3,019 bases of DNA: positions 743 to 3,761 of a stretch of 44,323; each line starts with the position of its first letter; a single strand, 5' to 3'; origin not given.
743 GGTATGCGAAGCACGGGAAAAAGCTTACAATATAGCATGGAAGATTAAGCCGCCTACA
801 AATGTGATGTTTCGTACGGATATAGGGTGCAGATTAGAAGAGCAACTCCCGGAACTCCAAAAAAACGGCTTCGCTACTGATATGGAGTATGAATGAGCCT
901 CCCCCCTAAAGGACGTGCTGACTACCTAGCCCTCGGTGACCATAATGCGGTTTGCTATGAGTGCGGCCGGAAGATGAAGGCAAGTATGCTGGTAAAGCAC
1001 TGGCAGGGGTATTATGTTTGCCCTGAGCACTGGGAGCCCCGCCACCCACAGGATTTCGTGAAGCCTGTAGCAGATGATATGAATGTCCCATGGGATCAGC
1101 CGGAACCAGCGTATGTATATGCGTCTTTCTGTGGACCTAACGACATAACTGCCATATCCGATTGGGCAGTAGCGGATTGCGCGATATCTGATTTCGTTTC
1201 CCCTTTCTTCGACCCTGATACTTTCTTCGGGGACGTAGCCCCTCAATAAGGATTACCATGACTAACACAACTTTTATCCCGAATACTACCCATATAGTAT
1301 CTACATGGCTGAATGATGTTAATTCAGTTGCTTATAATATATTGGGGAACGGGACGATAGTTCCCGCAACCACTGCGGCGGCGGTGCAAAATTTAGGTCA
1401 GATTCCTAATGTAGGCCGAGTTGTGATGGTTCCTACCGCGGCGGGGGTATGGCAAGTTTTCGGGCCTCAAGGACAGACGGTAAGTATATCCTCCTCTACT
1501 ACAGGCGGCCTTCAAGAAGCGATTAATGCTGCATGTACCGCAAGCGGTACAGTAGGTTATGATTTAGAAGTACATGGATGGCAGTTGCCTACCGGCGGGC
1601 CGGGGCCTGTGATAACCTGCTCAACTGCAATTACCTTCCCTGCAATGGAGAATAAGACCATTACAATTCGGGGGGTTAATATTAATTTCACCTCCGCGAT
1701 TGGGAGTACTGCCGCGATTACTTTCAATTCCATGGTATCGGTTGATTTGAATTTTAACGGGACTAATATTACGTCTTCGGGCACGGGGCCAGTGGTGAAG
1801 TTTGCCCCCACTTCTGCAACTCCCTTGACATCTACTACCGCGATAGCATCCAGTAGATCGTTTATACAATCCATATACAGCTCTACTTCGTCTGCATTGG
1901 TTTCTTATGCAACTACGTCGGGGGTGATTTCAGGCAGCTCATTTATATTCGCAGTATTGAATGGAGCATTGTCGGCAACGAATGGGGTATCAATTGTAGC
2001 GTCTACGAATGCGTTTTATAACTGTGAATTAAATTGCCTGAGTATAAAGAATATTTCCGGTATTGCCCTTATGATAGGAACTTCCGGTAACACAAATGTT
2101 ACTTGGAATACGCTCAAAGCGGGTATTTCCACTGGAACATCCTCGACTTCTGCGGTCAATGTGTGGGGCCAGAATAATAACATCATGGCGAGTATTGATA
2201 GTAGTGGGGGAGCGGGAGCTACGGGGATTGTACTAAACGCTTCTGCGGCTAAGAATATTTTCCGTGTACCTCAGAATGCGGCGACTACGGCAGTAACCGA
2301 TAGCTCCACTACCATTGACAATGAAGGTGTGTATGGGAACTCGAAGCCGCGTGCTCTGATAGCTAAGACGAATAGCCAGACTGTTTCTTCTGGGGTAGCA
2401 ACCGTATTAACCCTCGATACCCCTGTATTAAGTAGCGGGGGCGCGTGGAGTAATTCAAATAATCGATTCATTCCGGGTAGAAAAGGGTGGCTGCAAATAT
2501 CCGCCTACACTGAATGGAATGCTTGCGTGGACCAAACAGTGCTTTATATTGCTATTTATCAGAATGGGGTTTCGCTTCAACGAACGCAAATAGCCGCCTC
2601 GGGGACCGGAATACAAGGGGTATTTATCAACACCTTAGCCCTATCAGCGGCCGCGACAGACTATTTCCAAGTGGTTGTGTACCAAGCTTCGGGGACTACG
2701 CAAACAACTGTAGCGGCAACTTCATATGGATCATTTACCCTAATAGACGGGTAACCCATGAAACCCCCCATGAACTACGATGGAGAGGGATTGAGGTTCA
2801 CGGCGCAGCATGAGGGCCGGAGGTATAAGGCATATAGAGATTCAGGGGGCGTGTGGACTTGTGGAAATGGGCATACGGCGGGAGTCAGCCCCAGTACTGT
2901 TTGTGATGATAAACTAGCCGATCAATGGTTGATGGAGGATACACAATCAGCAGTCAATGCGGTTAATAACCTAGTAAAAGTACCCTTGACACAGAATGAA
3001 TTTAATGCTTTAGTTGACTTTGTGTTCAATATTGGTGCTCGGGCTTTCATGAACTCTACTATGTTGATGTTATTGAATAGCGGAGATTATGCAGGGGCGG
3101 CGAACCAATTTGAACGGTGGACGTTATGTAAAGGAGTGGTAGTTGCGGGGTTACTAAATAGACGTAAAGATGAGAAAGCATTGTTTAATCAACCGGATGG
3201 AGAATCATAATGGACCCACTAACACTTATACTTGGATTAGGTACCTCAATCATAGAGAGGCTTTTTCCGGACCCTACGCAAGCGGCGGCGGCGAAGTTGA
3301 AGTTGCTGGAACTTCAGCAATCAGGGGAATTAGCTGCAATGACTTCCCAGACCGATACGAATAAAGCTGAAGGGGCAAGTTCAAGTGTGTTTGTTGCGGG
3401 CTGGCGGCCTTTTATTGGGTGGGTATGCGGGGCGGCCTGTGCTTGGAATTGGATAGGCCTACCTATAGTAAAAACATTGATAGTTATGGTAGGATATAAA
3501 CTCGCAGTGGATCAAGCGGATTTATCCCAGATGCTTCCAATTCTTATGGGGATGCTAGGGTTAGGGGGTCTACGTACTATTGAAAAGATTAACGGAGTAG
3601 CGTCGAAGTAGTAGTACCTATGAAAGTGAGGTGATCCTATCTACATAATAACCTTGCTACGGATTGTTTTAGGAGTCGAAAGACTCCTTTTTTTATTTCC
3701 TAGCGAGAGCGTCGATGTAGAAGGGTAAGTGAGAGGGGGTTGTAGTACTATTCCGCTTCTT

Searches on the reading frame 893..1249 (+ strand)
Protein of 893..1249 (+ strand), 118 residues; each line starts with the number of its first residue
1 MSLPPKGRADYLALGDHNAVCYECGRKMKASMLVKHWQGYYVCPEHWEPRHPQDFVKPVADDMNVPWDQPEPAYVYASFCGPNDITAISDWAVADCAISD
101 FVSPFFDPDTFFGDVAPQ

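Call 14: search_protein_families(library=phrogs, proteins=[window:893-1249:+], max_evalue=0.001)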
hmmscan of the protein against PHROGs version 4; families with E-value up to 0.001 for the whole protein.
window:893-1249:+ (118 aa): 0 families

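Call 15: search_protein_families(library=pfam, proteins=[window:893-1249:+], max_evalue=0.01)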
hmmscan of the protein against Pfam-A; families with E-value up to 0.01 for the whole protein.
window:893-1249:+ (118 aa): 0 families

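Call 32: search_dna_similar(query=window:893-1249:+, collection=phages, mode=protein, max_rows=30, max_evalue=0.001)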
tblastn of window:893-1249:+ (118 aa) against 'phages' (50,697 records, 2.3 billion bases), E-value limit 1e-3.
Records with a match: 3; places in all: 3; records where one place covers at least 80% of the query: 0.
Best place of each record, by identity: <60% 3.
By first word of the organism name: Caudoviricetes 2; Alcaligenes 1.
By host as written in the record: - 2; Alcaligenes faecalis 10106 1.
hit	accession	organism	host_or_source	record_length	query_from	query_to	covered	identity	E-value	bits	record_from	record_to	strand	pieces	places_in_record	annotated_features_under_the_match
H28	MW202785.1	Caudoviricetes sp.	Manatee Spring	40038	9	87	67%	39.2%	2e-8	56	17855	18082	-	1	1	hypothetical protein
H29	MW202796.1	Caudoviricetes sp.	Manatee Spring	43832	15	73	50%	47.5%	3e-10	61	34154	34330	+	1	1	ubiquitin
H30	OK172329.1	Alcaligenes phage vB_Af_QDWS535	Alcaligenes faecalis 10106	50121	10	76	57%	38.8%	3e-9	59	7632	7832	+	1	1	hypothetical protein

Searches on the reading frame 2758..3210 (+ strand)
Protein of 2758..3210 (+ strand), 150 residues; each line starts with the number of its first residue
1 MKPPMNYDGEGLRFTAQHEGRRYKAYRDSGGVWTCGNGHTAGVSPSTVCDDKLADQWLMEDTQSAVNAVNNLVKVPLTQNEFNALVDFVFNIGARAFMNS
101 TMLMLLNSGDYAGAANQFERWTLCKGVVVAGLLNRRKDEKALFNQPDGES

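Call 100: search_protein_families(library=pfam, proteins=[window:2758-3210:+], max_evalue=0.001)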
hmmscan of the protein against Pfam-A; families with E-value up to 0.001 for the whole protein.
window:2758-3210:+ (150 aa): 1 family
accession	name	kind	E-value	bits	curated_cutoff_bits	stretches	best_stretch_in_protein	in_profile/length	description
PF00959.24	Phage_lysozyme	-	1.1e-40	139.3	22.3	1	17-139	2-125/125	Phage lysozyme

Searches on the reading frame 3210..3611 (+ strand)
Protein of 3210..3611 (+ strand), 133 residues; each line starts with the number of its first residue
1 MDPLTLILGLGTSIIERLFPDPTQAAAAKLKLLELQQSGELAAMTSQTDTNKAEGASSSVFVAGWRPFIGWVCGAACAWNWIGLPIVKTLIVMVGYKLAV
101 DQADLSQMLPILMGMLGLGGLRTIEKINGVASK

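Call 100: search_protein_families(library=pfam, proteins=[window:3210-3611:+], max_evalue=0.001)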
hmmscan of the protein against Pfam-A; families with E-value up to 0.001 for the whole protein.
window:3210-3611:+ (133 aa): 1 family
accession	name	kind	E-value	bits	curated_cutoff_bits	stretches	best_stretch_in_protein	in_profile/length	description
PF11351.13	GTA_holin_3TM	-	3e-23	83.1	24.8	1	7-118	3-117/123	Holin of 3TMs, for gene-transfer release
